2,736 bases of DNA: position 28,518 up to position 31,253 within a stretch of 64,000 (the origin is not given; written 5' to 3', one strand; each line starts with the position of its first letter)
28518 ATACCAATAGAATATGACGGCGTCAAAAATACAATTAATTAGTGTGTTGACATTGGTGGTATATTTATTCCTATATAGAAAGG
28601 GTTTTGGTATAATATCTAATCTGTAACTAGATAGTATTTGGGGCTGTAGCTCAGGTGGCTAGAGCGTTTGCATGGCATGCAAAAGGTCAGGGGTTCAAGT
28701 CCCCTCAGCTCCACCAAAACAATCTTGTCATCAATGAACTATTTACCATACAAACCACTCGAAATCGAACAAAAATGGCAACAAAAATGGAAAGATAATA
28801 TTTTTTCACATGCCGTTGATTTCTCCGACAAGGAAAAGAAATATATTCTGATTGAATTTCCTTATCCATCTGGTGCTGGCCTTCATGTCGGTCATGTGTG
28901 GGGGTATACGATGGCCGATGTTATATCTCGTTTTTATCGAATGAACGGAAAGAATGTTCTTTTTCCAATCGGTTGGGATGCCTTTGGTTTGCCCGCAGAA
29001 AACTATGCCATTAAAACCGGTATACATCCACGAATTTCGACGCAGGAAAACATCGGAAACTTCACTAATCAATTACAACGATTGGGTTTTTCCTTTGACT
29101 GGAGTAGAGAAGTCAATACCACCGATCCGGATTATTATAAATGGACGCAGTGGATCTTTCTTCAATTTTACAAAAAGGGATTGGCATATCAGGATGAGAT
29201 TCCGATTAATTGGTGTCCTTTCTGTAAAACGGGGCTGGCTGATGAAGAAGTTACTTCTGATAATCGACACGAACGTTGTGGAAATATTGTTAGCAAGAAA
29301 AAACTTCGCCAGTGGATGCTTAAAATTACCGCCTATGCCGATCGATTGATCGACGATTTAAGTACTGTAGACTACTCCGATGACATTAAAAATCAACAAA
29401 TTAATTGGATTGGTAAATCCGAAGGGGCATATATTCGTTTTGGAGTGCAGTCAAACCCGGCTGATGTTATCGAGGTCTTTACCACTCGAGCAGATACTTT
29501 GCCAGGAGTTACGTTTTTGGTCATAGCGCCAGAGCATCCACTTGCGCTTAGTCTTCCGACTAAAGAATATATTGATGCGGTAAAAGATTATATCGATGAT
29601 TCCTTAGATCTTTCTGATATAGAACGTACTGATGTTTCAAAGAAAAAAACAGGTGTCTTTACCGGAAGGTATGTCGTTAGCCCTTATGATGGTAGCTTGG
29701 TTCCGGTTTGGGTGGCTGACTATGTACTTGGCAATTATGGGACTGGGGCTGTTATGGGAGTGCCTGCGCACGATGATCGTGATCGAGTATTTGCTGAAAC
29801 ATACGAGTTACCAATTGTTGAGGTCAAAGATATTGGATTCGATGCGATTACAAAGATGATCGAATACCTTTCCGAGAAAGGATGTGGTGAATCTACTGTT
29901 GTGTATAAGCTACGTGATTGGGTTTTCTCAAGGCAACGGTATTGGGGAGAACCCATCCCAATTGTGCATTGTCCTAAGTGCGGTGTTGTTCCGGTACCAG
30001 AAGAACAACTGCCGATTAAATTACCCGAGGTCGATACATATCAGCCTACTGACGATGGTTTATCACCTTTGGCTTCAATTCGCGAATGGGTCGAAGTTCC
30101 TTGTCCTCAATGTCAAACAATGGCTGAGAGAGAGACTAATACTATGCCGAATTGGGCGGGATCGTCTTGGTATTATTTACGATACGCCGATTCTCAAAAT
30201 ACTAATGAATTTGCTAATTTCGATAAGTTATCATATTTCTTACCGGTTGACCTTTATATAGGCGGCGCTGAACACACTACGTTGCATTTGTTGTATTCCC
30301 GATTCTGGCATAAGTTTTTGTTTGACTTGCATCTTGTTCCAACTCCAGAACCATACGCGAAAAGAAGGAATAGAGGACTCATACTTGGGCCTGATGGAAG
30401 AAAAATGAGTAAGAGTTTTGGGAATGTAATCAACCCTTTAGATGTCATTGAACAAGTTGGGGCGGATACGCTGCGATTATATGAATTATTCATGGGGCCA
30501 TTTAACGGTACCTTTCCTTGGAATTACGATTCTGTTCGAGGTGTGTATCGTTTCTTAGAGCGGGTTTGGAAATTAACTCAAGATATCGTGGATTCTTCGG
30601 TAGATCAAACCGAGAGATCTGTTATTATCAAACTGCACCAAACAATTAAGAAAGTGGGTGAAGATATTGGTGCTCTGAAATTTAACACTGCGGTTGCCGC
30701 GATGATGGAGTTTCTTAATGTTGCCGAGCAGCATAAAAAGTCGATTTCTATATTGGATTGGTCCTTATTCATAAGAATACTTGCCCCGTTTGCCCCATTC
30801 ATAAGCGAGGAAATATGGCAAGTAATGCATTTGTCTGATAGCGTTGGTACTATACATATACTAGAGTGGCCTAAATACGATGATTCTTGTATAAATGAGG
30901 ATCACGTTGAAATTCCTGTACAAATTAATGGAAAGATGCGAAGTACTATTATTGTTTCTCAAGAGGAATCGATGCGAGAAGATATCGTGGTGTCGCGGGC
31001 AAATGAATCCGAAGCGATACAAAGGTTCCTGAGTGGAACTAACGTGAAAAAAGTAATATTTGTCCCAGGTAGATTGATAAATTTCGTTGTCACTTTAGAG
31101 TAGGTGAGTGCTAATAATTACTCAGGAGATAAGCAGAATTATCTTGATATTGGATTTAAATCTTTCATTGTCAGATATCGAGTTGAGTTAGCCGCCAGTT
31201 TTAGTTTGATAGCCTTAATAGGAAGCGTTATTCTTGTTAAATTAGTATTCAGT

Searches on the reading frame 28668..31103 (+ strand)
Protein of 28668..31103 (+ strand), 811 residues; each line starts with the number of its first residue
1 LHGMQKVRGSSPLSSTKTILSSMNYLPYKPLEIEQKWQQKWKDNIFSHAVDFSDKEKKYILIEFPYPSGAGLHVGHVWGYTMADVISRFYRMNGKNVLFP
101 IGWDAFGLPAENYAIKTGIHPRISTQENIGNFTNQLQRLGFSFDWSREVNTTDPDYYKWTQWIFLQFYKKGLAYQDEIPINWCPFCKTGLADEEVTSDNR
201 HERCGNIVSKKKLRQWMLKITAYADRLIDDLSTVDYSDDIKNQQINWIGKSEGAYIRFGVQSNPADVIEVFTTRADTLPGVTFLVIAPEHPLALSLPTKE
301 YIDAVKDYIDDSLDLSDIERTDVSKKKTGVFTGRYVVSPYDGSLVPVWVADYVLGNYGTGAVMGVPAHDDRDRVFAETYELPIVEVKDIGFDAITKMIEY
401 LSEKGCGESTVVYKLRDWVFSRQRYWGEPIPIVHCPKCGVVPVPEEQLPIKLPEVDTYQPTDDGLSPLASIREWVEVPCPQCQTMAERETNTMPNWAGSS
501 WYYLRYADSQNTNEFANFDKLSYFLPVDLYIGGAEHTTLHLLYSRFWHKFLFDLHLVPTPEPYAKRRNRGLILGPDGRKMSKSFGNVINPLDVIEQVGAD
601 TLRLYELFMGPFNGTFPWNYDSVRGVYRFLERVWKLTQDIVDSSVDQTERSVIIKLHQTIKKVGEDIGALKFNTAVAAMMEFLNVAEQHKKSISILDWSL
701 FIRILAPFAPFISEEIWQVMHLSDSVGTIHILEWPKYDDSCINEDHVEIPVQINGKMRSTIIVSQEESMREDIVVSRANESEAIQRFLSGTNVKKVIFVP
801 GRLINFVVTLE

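Call 77: search_protein_families(library=pfam, proteins=[window:28668-31103:+], max_evalue=0.0001)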
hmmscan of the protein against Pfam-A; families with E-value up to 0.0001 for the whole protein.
window:28668-31103:+ (811 aa): 4 families
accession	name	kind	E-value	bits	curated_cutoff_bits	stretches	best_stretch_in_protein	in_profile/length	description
PF00133.28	tRNA-synt_1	-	5.5e-53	180.6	22.7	2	36-247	1-224/414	tRNA synthetases class I (I, L, M and V)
PF13603.12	tRNA-synt_1_2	-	8.9e-51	172.4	25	1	246-386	2-139/185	Leucyl-tRNA synthetase, editing domain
PF09334.17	tRNA-synt_1g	-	1.5e-25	90.3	20.1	1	62-197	5-137/391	tRNA synthetases class I (M)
PF08264.19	Anticodon_1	-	1.4e-18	67.6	25.1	1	650-768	2-143/148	Anticodon-binding domain of tRNA ligase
